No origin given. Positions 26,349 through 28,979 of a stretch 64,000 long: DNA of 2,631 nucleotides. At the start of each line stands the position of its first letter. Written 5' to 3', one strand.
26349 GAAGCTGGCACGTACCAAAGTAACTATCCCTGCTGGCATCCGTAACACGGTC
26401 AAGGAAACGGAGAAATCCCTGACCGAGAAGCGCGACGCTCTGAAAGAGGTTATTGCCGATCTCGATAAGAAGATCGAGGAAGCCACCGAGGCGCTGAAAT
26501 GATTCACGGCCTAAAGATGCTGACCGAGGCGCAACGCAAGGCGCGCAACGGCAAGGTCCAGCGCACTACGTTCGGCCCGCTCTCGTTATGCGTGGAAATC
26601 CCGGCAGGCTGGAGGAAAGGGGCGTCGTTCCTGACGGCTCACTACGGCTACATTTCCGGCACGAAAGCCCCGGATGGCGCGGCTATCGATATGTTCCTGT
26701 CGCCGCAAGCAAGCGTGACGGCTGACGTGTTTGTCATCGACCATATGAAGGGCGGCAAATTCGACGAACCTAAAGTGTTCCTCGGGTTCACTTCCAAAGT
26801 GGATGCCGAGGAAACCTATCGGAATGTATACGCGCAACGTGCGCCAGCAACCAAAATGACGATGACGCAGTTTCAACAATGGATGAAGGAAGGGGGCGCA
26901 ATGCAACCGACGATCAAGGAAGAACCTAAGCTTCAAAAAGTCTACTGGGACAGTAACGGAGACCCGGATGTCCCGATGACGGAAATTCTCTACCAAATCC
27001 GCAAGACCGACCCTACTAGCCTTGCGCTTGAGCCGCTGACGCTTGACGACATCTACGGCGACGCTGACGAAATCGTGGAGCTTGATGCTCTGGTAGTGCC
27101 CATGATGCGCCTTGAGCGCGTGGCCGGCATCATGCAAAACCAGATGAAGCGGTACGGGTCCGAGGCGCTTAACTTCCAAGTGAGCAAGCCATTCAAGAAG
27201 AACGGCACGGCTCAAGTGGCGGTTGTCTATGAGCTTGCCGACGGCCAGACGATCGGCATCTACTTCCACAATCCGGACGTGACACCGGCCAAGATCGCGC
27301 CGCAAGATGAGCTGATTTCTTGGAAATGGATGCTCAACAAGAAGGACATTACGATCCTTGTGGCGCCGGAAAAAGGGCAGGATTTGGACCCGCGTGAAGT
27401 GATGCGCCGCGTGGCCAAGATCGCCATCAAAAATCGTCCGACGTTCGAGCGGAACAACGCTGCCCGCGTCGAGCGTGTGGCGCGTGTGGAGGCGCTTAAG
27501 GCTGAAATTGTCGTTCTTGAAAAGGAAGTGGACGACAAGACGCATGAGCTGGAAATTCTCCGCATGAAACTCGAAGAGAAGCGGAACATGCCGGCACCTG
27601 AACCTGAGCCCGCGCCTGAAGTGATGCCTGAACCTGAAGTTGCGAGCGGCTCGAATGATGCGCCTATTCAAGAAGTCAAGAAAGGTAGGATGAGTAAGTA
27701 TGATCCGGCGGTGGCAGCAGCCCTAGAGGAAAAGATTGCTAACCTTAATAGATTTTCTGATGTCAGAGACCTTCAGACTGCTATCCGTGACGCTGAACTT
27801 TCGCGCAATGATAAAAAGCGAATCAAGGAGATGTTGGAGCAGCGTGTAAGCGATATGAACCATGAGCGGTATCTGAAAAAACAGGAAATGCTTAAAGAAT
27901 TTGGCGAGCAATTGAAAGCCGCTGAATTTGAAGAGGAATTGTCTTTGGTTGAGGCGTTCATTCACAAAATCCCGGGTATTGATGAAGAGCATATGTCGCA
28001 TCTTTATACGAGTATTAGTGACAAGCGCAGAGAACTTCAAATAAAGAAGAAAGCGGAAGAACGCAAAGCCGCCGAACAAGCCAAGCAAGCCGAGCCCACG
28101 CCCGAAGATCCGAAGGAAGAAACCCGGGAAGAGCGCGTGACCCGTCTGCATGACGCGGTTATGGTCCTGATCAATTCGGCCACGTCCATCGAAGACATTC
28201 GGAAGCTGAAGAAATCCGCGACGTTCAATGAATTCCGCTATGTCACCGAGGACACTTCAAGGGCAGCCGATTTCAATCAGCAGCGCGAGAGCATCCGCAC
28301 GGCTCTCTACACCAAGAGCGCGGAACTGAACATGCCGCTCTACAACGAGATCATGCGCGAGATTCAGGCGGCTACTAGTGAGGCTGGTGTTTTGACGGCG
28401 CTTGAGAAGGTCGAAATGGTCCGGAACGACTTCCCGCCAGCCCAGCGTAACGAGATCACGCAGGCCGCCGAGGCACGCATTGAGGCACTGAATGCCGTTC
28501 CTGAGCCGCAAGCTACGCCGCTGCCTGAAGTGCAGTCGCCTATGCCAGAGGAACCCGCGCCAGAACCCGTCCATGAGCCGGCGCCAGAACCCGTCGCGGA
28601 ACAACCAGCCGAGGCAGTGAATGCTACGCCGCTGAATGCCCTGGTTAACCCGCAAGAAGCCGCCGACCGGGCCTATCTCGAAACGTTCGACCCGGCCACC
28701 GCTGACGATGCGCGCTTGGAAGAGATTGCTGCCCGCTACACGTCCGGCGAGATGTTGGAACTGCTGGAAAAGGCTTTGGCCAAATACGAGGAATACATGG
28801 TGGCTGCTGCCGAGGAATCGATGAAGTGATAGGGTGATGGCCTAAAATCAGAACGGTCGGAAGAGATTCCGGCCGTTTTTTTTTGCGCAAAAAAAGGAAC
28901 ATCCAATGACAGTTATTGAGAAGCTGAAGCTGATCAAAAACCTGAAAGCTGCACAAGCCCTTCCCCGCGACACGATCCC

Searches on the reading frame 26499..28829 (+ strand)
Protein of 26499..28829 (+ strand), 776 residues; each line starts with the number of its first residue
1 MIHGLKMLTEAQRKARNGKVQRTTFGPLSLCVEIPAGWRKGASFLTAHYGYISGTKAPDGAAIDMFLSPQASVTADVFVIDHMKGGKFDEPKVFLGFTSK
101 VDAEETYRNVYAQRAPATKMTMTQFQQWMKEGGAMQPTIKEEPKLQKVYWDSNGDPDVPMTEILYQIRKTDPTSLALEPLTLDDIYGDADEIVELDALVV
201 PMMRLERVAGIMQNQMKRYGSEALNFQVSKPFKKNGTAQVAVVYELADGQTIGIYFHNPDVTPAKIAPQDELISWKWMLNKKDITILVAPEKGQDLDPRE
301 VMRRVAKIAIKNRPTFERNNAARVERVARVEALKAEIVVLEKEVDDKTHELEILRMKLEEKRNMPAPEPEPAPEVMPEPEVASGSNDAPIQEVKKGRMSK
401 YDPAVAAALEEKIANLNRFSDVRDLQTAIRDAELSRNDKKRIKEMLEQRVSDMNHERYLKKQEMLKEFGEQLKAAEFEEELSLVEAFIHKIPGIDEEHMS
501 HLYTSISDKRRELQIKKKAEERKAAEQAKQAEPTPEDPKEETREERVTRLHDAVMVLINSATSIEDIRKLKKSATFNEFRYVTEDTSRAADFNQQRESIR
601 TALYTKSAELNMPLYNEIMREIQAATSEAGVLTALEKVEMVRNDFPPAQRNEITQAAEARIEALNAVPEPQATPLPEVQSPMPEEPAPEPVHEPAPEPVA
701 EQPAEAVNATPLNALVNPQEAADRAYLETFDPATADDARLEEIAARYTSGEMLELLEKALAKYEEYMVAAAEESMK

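Call 10: search_protein_families(library=phrogs, proteins=[window:26499-28829:+], max_evalue=0.001)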
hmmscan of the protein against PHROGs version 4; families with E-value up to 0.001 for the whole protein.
window:26499-28829:+ (776 aa): 11 families
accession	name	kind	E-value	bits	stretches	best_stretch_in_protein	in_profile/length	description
phrog_8883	-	unknown function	6.7e-22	78.7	1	193-330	196-336/650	-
phrog_1926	-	other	9.6e-21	74.1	1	233-362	124-253/1410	released from the phage upon host infection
phrog_21969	-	unknown function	1e-15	58.5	1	225-353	103-235/502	-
phrog_4660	-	head and packaging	5.1e-15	55.9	1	46-140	666-764/765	minor head protein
phrog_26978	-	unknown function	2e-14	54.3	1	233-363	125-257/343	-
phrog_37402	-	unknown function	3.2e-13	48.7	1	45-134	1145-1244/2639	-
phrog_20705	-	head and packaging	1.2e-09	38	1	43-133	62-158/690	virion structural protein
phrog_4272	-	unknown function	3e-09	36.8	1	45-134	168-260/764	-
phrog_30335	-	unknown function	4.5e-09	34.9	1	42-138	801-901/2900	-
phrog_29900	-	unknown function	1.4e-05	24.1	1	45-152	811-918/1028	-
phrog_33607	-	unknown function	2.5e-05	24.7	1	45-113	142-208/287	-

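Call 11: search_protein_families(library=pfam, proteins=[window:26499-28829:+], max_evalue=0.01)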
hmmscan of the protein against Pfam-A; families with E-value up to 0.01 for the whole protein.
window:26499-28829:+ (776 aa): 2 families
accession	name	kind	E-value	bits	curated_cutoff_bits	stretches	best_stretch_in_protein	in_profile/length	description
PF18788.6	DarA_N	-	1e-37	129.1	27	1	194-313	2-122/122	Defence against restriction A N-terminal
PF18823.6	InPase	-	6.6e-22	78.3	26.8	1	10-130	1-135/135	Inorganic Pyrophosphatase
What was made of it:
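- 26499..28829 (+): darA-like gene (776 aa): N-terminal InPase domain (aa 10-130), DarA_N domain (aa 194-313) and a long helical, Pro/Glu-rich tail; its start overlaps the hdf-like stop by 4 nt. Pfam DarA_N E 1e-37 and InPase E 6.6e-22 (call 11).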

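Call 73: search_protein_families(library=padloc, proteins=[window:26499-28826:+], max_evalue=0.001)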
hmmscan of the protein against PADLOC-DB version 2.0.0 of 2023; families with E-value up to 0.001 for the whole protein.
window:26499-28826:+ (776 aa): 0 families
